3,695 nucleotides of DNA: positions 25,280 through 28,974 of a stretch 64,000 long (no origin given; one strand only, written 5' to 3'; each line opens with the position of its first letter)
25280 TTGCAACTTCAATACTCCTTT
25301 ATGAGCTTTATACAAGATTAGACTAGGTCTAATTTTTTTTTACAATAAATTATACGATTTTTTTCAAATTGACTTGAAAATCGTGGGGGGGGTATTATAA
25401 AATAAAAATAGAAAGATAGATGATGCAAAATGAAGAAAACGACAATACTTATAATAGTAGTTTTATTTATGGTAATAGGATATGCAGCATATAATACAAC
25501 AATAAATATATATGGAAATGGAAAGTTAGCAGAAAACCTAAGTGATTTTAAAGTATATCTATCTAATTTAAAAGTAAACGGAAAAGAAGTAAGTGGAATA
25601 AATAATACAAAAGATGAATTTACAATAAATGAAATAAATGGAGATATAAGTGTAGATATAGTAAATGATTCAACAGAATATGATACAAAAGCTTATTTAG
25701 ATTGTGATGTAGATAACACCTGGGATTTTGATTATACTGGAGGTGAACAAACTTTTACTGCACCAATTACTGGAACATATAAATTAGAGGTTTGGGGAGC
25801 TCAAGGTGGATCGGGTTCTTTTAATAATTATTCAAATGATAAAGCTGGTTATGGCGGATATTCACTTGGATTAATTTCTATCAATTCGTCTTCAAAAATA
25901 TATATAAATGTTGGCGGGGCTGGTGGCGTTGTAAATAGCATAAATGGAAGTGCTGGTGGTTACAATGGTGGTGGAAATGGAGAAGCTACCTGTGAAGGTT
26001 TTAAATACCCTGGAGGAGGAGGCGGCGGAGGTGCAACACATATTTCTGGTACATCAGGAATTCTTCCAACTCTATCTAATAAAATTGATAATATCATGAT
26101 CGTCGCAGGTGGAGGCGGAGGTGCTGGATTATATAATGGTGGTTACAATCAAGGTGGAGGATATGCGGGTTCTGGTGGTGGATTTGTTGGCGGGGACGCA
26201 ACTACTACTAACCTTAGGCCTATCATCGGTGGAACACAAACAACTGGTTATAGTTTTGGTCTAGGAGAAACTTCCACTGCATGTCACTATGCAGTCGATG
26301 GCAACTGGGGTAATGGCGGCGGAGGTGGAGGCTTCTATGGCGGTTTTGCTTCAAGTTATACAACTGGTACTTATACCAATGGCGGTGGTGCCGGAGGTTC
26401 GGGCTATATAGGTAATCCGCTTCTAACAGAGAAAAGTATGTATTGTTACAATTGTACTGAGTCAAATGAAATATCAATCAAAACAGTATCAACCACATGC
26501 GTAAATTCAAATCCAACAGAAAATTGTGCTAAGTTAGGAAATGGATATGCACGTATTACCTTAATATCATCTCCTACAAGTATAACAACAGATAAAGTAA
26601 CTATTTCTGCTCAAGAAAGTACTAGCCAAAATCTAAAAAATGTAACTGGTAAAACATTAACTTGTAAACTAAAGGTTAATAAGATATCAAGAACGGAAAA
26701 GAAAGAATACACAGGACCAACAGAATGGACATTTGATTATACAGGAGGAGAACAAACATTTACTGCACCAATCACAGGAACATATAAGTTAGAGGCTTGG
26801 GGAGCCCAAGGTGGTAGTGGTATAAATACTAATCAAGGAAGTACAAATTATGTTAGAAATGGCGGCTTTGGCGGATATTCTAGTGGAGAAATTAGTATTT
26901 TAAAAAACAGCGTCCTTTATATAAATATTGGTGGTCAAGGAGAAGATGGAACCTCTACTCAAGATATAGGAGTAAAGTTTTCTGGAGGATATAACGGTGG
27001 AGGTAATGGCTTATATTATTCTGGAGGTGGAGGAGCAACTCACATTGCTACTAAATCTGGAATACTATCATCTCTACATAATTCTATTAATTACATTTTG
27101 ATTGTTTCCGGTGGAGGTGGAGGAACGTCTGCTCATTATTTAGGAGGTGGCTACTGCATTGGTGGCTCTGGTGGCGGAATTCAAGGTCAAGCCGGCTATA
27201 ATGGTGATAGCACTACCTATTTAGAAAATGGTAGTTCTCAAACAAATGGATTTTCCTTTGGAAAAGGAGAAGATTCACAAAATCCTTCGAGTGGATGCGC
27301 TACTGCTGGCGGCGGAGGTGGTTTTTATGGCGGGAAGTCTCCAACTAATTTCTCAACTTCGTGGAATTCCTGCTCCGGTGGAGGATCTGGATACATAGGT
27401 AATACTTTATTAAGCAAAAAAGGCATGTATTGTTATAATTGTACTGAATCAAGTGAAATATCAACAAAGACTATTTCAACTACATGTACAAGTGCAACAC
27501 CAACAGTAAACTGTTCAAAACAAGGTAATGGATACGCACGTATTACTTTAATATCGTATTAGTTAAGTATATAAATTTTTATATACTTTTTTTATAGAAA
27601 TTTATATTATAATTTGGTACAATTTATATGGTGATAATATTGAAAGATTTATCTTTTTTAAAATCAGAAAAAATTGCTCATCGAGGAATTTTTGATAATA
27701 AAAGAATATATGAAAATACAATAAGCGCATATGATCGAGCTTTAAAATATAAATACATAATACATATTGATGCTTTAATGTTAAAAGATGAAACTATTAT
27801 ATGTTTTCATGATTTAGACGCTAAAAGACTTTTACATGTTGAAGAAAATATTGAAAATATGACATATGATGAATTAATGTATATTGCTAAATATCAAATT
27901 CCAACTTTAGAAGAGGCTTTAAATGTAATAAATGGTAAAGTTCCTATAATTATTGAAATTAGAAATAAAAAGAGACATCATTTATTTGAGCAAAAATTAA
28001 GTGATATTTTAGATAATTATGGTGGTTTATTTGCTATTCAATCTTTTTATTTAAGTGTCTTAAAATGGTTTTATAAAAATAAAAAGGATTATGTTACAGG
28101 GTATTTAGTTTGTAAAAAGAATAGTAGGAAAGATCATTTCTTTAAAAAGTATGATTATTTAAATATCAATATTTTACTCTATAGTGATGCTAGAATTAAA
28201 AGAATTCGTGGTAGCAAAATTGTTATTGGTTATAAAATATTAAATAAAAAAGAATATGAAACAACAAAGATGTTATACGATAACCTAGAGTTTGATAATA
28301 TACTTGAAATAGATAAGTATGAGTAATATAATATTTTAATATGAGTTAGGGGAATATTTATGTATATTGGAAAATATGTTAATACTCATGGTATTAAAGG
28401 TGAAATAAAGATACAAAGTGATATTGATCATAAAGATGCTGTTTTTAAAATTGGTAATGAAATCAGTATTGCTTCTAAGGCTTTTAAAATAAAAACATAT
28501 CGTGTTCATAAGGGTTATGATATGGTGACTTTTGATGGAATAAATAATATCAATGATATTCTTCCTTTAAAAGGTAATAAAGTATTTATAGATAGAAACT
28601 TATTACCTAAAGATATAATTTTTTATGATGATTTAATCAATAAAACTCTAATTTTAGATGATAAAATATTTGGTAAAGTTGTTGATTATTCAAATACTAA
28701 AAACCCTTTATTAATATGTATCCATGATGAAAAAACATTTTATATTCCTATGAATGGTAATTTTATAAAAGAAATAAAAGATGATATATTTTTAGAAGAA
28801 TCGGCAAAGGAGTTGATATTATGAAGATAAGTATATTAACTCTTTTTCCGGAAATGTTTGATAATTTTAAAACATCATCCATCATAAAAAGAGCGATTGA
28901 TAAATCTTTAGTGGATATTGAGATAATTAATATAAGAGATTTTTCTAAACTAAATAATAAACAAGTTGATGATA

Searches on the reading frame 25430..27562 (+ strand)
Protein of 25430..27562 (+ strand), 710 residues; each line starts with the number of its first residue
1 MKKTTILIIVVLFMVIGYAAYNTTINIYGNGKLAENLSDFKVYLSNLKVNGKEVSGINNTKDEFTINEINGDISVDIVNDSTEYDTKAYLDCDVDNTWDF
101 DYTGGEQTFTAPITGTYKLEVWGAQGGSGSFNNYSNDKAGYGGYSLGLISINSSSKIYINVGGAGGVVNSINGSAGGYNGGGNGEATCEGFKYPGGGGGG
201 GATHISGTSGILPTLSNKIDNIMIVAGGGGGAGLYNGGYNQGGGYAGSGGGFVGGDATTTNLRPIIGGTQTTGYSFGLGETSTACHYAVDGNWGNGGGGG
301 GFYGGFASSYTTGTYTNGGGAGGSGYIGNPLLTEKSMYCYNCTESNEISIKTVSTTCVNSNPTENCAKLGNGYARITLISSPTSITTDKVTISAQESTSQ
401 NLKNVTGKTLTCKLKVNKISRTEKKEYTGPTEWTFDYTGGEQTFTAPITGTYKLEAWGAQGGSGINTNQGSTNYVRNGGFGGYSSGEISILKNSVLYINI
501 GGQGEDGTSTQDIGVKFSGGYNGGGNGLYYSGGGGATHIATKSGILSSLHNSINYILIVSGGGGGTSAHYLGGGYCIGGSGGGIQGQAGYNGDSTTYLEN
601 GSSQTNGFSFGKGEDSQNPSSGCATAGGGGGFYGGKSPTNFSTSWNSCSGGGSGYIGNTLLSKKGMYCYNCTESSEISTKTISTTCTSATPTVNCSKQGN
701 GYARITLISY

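Call 8: find_encoding_contigs(protein=window:25430-27562:+, flank=3000, max_places=10)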
Protein window:25430-27562:+ (710 aa): no gene with exactly this product is on record in the collection.
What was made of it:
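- Tried and rejected: The exact 710-aa product is not on record (call 8).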

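Call 23: search_protein_families(library=pfam, proteins=[window:25430-27562:+], max_evalue=0.01)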
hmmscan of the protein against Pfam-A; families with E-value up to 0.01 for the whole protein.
window:25430-27562:+ (710 aa): 1 family
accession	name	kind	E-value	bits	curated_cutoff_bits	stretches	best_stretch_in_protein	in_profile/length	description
PF12810.13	ALK_LTK_GRD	-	2e-68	231.4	24.5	2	449-708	7-243/243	ALK/LTK, Glycine-rich domain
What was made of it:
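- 25430..27562 (+): The controlled gene: a 710-aa protein with an N-terminal signal or anchor, a domain of about 95 aa, and two ALK_LTK_GRD glycine-rich domains. The gene body is hypervariable between strains. Pfam PF12810 at 2e-68 with two matched stretches (call 23).
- Checked: The downstream ORF 25430-27562 (710 aa) has an N-terminal KK plus hydrophobic segment and two ALK_LTK_GRD domains (PF12810, E = 2e-68, call 23).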

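Call 29: search_protein_families(library=ncbifam, proteins=[window:25430-27562:+], max_evalue=0.1)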
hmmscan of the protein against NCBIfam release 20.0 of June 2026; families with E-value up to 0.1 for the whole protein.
window:25430-27562:+ (710 aa): 2 families
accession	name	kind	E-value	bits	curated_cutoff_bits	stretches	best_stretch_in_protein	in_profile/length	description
NF004611.0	PRK05942.1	equivalog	0.015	14.3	628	0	339-381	333-375/394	aspartate aminotransferase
NF005613.0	PRK07366.1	equivalog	0.023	13.7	486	0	343-387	335-379/391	LL-diaminopimelate aminotransferase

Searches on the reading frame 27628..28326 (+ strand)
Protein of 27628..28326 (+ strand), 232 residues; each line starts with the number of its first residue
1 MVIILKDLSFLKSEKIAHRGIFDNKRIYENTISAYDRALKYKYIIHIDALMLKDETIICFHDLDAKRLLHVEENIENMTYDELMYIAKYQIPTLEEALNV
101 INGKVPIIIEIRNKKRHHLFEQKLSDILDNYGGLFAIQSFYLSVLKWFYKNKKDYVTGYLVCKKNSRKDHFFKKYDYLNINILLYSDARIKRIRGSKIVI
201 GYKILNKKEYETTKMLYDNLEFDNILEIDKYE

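Call 20: find_encoding_contigs(protein=window:27628-28326:+, flank=3500, max_places=10)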
Protein window:27628-28326:+ (232 aa): 24 contigs read that carry it; 10 places shown.
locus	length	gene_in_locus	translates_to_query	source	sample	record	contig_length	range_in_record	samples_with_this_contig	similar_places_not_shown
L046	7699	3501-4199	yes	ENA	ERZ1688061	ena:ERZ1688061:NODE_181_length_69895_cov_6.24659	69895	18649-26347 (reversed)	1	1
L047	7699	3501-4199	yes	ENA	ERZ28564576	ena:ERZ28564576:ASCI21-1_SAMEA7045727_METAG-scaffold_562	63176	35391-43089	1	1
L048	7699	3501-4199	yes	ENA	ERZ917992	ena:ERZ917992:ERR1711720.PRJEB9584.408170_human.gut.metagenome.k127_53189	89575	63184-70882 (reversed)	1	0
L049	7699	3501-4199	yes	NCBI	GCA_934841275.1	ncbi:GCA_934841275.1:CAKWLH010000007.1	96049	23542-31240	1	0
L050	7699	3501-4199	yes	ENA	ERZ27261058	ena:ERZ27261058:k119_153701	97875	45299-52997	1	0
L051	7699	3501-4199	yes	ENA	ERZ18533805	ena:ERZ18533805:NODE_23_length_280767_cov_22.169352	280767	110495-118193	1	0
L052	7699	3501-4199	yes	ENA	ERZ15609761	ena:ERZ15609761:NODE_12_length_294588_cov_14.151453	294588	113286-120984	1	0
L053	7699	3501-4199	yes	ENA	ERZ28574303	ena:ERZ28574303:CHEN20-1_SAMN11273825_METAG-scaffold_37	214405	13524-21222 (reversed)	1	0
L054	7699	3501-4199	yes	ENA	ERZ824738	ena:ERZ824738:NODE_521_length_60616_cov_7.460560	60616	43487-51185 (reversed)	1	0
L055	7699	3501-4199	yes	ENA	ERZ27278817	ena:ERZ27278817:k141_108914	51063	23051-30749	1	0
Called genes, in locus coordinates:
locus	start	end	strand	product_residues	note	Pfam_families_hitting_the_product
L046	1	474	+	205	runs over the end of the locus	PF01863:YgjP-like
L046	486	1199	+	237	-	PF22435:MRM3-like_sub_bind, PF00588:SpoU_methylase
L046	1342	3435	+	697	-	PF12810:ALK_LTK_GRD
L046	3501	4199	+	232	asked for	PF03009:GDPD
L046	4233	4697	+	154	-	PF01782:RimM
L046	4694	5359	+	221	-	PF01746:tRNA_m1G_MT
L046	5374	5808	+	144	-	-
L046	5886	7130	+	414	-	PF05697:Trigger_N, PF00254:FKBP_C, PF05698:Trigger_C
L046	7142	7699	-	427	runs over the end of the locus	PF01943:Polysacc_synt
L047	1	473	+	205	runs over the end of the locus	PF01863:YgjP-like, PF10263:SprT-like (weak)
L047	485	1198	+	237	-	PF22435:MRM3-like_sub_bind, PF00588:SpoU_methylase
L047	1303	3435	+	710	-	PF12810:ALK_LTK_GRD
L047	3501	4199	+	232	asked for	PF03009:GDPD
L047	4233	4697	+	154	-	PF01782:RimM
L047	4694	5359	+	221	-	PF01746:tRNA_m1G_MT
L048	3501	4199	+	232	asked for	PF03009:GDPD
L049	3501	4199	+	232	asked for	PF03009:GDPD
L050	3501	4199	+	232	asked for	PF03009:GDPD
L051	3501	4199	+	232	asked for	PF03009:GDPD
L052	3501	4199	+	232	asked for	PF03009:GDPD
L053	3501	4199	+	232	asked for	PF03009:GDPD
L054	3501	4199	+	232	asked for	PF03009:GDPD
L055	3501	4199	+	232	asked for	PF03009:GDPD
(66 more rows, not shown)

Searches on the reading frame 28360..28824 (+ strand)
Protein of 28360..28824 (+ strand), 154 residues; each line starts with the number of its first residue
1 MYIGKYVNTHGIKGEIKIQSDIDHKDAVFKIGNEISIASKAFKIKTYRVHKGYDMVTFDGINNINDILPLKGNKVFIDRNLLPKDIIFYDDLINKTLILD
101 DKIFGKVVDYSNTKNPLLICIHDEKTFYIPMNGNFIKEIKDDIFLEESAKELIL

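Call 40: find_encoding_contigs(protein=window:28360-28824:+, flank=4000, max_places=10)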
Protein window:28360-28824:+ (154 aa): 23 contigs read that carry it; 10 places shown.
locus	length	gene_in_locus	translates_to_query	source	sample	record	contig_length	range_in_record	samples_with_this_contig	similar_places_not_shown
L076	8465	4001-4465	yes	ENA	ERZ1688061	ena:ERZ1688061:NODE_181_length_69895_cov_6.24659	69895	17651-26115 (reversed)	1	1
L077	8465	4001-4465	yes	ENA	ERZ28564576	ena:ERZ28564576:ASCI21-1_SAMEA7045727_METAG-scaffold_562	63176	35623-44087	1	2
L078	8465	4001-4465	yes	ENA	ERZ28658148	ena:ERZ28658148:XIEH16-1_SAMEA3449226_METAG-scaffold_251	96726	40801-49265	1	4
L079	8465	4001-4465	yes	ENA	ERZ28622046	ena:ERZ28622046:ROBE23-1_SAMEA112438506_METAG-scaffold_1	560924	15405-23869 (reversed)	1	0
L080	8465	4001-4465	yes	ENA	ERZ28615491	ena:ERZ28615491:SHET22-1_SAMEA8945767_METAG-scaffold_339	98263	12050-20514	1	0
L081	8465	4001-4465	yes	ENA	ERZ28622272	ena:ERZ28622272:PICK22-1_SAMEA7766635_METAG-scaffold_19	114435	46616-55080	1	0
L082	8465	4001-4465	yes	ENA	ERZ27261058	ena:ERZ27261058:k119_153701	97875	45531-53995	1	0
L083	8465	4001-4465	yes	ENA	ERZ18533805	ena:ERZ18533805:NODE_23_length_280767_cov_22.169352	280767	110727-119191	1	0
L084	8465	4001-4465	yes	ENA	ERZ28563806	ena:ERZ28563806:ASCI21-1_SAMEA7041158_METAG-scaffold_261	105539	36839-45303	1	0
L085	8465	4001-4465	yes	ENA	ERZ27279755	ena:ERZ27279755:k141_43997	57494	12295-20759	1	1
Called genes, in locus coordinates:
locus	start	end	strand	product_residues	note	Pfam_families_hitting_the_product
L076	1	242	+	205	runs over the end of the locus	PF01863:YgjP-like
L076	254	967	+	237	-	PF22435:MRM3-like_sub_bind, PF00588:SpoU_methylase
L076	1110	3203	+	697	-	PF12810:ALK_LTK_GRD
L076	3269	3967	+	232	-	PF03009:GDPD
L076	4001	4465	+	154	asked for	PF01782:RimM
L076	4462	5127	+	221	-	PF01746:tRNA_m1G_MT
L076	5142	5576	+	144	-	-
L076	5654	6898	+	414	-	PF05697:Trigger_N, PF00254:FKBP_C, PF05698:Trigger_C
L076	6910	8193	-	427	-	PF01943:Polysacc_synt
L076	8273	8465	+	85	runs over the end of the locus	PF13797:Post_transc_reg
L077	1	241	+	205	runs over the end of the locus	PF01863:YgjP-like, PF10263:SprT-like (weak)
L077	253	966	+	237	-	PF22435:MRM3-like_sub_bind, PF00588:SpoU_methylase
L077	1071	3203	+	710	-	PF12810:ALK_LTK_GRD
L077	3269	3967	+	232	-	PF03009:GDPD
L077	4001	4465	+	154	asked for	PF01782:RimM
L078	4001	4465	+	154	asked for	PF01782:RimM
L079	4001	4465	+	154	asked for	PF01782:RimM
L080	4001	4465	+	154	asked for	PF01782:RimM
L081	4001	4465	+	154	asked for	PF01782:RimM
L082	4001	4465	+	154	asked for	PF01782:RimM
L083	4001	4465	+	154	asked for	PF01782:RimM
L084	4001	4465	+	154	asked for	PF01782:RimM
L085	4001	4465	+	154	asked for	PF01782:RimM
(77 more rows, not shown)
